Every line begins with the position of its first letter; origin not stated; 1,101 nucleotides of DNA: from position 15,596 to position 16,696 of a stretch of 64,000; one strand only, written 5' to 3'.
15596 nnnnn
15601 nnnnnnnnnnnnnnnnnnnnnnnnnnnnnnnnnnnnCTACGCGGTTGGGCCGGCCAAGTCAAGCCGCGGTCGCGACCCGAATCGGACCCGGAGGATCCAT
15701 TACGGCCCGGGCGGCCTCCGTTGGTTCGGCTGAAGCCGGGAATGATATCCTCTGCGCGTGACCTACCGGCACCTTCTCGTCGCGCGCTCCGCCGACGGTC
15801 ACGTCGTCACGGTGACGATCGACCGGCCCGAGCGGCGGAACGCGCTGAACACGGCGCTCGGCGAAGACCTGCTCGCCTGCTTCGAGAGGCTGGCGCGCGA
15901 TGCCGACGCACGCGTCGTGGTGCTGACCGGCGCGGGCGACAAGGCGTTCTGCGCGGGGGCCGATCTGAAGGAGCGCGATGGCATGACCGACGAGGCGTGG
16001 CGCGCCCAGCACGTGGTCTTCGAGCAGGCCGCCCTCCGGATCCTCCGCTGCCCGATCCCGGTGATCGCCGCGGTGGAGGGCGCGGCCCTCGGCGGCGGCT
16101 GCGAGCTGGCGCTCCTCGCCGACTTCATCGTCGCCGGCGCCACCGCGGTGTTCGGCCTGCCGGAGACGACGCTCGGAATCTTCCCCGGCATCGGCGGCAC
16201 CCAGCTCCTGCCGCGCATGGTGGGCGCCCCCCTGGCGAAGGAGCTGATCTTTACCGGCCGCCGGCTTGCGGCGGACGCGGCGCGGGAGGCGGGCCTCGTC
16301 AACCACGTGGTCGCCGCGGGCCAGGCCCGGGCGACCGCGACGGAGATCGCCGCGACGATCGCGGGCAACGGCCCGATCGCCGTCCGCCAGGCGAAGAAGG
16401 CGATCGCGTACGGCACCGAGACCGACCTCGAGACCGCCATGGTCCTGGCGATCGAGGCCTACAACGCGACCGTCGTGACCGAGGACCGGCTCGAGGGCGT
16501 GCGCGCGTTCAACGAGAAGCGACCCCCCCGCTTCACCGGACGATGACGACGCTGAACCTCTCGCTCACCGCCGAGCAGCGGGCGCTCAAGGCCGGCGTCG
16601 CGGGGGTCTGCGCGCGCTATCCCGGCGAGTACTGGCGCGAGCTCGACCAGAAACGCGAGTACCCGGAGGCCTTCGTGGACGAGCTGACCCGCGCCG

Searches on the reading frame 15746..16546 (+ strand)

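Call 66: search_protein_families(library=pfam, proteins=[window:15746-16546:+], max_evalue=0.00001)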
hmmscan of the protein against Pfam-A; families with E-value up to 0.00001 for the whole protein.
window:15746-16546:+ (266 aa): 2 families
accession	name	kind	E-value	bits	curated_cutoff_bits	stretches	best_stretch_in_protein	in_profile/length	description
PF00378.25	ECH_1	-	9.1e-67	225.4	27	1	19-265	5-250/251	Enoyl-CoA hydratase/isomerase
PF16113.10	ECH_2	-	4.4e-39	135.4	27.2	1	22-201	3-184/335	Enoyl-CoA hydratase/isomerase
